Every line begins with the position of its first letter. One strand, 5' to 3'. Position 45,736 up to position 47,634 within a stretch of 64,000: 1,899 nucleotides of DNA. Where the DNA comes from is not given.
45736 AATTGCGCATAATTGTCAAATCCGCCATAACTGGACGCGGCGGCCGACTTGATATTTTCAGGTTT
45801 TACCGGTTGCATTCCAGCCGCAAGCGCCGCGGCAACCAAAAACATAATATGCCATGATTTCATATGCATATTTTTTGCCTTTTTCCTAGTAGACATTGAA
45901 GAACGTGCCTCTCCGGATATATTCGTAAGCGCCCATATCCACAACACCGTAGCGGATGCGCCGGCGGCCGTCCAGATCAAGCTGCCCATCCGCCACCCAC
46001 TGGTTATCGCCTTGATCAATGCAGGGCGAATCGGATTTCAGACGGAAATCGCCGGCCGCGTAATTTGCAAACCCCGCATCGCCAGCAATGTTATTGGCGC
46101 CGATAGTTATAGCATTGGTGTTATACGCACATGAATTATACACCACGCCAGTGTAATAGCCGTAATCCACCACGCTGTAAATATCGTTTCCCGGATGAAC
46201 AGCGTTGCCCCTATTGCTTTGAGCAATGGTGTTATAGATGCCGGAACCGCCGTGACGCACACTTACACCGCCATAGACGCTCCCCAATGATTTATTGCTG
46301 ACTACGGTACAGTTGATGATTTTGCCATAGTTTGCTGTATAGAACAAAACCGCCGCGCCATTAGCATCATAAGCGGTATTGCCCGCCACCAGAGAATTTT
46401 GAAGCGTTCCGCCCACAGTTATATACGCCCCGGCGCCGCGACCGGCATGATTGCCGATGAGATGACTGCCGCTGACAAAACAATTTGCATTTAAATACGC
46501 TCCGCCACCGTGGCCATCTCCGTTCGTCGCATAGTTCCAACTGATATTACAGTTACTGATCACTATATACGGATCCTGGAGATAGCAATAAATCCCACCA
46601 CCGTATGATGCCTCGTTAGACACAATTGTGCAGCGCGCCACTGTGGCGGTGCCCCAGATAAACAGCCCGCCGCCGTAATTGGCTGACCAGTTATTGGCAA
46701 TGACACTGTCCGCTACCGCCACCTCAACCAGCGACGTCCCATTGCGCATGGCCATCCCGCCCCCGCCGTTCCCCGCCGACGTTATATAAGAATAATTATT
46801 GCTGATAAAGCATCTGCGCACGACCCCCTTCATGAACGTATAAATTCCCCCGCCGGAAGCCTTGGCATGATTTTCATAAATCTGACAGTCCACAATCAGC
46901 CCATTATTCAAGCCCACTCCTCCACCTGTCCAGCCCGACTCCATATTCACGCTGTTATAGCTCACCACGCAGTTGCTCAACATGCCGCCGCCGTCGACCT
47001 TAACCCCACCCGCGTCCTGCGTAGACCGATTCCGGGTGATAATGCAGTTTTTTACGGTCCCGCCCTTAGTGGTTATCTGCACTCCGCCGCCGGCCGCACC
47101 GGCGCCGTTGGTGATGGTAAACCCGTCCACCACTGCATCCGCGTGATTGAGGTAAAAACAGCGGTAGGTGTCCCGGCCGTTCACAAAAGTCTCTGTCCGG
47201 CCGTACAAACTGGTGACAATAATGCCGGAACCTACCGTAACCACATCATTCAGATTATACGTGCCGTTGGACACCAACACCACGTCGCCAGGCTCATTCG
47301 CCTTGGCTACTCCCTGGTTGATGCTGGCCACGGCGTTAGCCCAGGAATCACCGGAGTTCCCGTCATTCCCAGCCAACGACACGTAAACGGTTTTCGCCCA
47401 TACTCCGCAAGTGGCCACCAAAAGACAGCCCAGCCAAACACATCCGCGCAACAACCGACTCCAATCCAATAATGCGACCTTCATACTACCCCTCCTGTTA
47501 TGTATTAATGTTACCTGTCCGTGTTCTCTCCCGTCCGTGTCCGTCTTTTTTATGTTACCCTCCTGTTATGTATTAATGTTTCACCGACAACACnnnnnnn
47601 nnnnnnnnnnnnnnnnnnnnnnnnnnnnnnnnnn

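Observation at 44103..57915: Polysaccharide-lyase locus built from a partially duplicated module (lyase - beta-helix - downstream gene) sharing a conserved promoter/leader cassette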

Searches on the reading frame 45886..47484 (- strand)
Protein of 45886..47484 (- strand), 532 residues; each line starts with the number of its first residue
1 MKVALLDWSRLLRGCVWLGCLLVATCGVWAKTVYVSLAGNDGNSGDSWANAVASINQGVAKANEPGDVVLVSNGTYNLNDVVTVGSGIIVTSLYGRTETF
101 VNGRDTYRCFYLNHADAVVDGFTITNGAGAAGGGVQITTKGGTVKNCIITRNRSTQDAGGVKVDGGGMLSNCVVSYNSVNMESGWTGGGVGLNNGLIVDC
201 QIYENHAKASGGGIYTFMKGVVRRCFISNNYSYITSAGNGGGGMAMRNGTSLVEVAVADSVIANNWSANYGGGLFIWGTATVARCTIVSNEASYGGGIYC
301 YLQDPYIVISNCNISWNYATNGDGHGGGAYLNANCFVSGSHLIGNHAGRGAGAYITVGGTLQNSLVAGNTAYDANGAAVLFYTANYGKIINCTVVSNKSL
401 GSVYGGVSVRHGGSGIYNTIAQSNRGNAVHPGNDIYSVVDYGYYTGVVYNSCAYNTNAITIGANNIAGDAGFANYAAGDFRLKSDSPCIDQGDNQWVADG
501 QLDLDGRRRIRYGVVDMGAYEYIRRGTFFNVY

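Call 5: search_protein_families(library=pfam, proteins=[window:45886-47484:-], max_evalue=0.01)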
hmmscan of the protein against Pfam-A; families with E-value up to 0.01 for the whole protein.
window:45886-47484:- (532 aa): 1 family
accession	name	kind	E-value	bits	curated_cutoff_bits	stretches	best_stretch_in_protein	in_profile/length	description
PF17161.10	DUF5123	-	0.00034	22.2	35.1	1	389-496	3-113/113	Domain of unknown function (DUF5123)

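Call 9: search_protein_families(library=ncbifam, proteins=[window:45886-47484:-], max_evalue=0.001)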
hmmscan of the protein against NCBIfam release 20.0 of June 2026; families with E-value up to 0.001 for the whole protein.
window:45886-47484:- (532 aa): 1 family
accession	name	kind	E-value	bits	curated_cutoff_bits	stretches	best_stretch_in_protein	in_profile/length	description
NF041518.1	choice_anch_Q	domain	1.8e-07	31.3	25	1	479-522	16-57/58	choice-of-anchor Q domain-containing protein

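Call 16: find_encoding_contigs(protein=window:45886-47484:-, flank=10000, max_places=6)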
Protein window:45886-47484:- (532 aa): 1 contig read that carries it; 1 place shown.
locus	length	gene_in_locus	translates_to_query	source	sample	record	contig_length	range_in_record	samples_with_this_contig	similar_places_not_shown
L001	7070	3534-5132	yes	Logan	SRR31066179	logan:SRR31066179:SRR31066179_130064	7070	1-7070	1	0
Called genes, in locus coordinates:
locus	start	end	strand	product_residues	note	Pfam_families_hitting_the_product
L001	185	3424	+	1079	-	PF07940:Hepar_II_III_C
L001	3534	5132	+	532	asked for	-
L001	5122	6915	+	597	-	PF00246:Peptidase_M14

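Call 29: list_cluster_members(proteins=[P0115, window:45886-47484:-, window:51236-53203:-])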
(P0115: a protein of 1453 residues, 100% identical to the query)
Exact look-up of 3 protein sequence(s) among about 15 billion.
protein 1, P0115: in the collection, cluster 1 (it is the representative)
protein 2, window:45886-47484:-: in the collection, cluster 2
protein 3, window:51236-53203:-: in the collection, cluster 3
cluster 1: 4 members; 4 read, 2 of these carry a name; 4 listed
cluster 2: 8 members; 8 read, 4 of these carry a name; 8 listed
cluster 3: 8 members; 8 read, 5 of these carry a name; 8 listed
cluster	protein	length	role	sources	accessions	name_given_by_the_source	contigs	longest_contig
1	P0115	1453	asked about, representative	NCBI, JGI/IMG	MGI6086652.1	MAG: heparinase II/III domain-containing protein [Kiritimatiellia bacterium] | hypothetical protein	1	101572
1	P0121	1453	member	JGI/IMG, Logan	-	hypothetical protein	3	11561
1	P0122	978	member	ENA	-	-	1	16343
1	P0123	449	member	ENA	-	-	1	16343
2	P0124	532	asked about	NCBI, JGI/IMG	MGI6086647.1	MAG: choice-of-anchor Q domain-containing protein [Kiritimatiellia bacterium] | hypothetical protein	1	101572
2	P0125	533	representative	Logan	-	-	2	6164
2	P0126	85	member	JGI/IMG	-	hypothetical protein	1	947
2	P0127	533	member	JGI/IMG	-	hypothetical protein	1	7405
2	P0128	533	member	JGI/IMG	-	hypothetical protein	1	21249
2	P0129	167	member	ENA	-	-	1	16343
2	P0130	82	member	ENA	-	-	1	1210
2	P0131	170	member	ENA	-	-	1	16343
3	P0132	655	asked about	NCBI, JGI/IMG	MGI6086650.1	MAG: sodium:solute symporter family protein [Kiritimatiellia bacterium] | SSS family solute:Na+ symporter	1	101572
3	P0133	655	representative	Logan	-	-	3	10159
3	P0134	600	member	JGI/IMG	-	SSS family solute:Na+ symporter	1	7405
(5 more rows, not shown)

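Call 36: search_solved_structures(query=window:45886-47484:-, max_evalue=1)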
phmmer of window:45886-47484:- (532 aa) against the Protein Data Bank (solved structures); distinct sequences matched with E-value up to 1: 0.

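Call 84: predict_structure(alignment_id=A6)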
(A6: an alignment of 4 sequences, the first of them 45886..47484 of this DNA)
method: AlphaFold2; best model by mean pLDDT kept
length: 532 residues; sequences in the alignment: 4
mean_pLDDT: 68.4   pTM: 0.74
mean pLDDT of the five models: 68.4, 63.3, 59.6, 58.5, 56.8
residues with pLDDT >= 90: 90; 70-90: 208; 50-70: 108; < 50: 126
segments of 3 or more residues with pLDDT < 50: 1-11, 17-29, 38-47, 425-433, 440-444, 462-532
pLDDT, mean of each block of 10 residues (from residue 1): 41 50 44 62 45 70 80 74 85 77 76 90 87 87 94 85 92 91 73 93 86 83 95 67 74 77 90 86 93 85 75 86 66 84 71 76 77 66 72 67 61 67 48 50 53 56 37 31 40 40 32 24 27 25
secondary structure, 60 per line:
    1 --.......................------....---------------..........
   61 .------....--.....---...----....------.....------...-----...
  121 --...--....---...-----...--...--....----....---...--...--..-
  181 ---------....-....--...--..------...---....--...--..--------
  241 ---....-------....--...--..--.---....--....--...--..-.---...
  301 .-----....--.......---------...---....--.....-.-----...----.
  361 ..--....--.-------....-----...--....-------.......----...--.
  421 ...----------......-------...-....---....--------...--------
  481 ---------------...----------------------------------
elements in order: H3-25 E32-35 H51-61 E68-71 E74-78 E82-84 E89-92 E99-103 E110-112 E118-120 E123-125 E128-131 E135-137 E143-145 E148-150 E153-156 E161-164 E168-170 E173-175 E190-193 E195-198 E201-203 E214-216 E220-223 E226-228 E244-247 E255-258 E261-263 E274-277 E280-283 E286-288 E298-301 E307-310 E313-319 E329-331 E335-338 E341-345 E353-355 E360-362 E365-368 E379-382 E388-390 E393-396 E404-410 E415-417 E420-423 E434-439 E447-449 E451-454 E458-461 E496-498

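Call 86: fold_search(model_id=the predicted structure, library=pdb)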
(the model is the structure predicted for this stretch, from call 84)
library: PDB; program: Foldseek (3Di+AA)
matches with E <= 10: 320; with E <= 0.001: 37
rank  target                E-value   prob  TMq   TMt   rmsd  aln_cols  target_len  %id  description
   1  7o78_B                6.2e-06  1.00  0.35  0.38  10.1       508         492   13  Structure of the PL6 family chondroitinase B from Pseudopedobacter saltans, Pedsa3807 (released 2021-07-28)
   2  6qps_A                3.6e-05  1.00  0.34  0.39  11.8       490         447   13  Structural characterization of a mannuronic acid specific polysaccharide family 6 lyase enzyme from human gut microbio (released 2019-09-25)
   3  8bwk_A                3.9e-05  1.00  0.23  0.18  21.3       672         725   10  Metagenomic derived PL6 alginate lyase (released 2023-12-20)
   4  6qps_B                4.7e-05  1.00  0.35  0.41  11.0       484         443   13  Structural characterization of a mannuronic acid specific polysaccharide family 6 lyase enzyme from human gut microbio (released 2019-09-25)
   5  5lw3                  4.7e-05  1.00  0.29  0.37  10.8       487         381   13  Azotobacter vinelandii Mannuronan C-5 epimerase AlgE6 A-module (released 2017-10-25)
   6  7o77                  4.7e-05  1.00  0.26  0.21  20.7       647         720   10  Structure of the PL6 family alginate lyase Patl3640 from Pseudoalteromonas atlantica T6c (released 2021-07-28)
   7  9cdv_B                6.2e-05  1.00  0.28  0.33  12.0       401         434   16  Crystal Structure of Rhombotarget A (released 2025-07-02)
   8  8bwk_B                6.2e-05  1.00  0.25  0.20  21.6       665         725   10  Metagenomic derived PL6 alginate lyase (released 2023-12-20)
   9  7o78_A                8.6e-05  1.00  0.32  0.34  10.7       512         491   14  Structure of the PL6 family chondroitinase B from Pseudopedobacter saltans, Pedsa3807 (released 2021-07-28)
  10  2pyg_A                9.5e-05  1.00  0.26  0.33  12.0       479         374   12  Azotobacter vinelandii Mannuronan C-5 epimerase AlgE4 A-module (released 2008-05-27)
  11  6k0q_A                1.1e-04  1.00  0.29  0.28  11.5       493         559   14  Catalytic domain of GH87 alpha-1,3-glucanase D1068A in complex with nigerose (released 2019-12-25)
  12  4mr0_A                1.2e-04  1.00  0.33  0.37  11.0       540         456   10  Crystal structure of PfbA, a surface adhesin of Streptococcus pneumoniae (released 2014-02-05)
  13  7dmk_A                1.2e-04  0.99  0.22  0.17  20.4       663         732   10  PL6 alginate lyase BcAlyPL6 (released 2021-10-06)
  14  9ozd_C                2.0e-04  0.99  0.22  0.27  12.6       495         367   10  Crystal structure of the polysaccharide lyase RbmB from Vibrio cholerae bound to Vibrio Polysaccharide (released 2026-03-11)
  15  1ru4                  2.1e-04  1.00  0.38  0.49   6.1       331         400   20  Crystal structure of pectate lyase Pel9A (released 2004-04-13)
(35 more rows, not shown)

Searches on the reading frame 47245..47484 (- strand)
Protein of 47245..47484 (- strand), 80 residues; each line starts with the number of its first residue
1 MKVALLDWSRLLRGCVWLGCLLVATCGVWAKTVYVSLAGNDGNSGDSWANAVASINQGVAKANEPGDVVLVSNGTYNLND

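Call 27: find_homologous_proteins(query=window:47245-47484:-, max_evalue=10)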
Query seq(80 aa): 2 candidates shared short words with the query, none scored E <= 10.
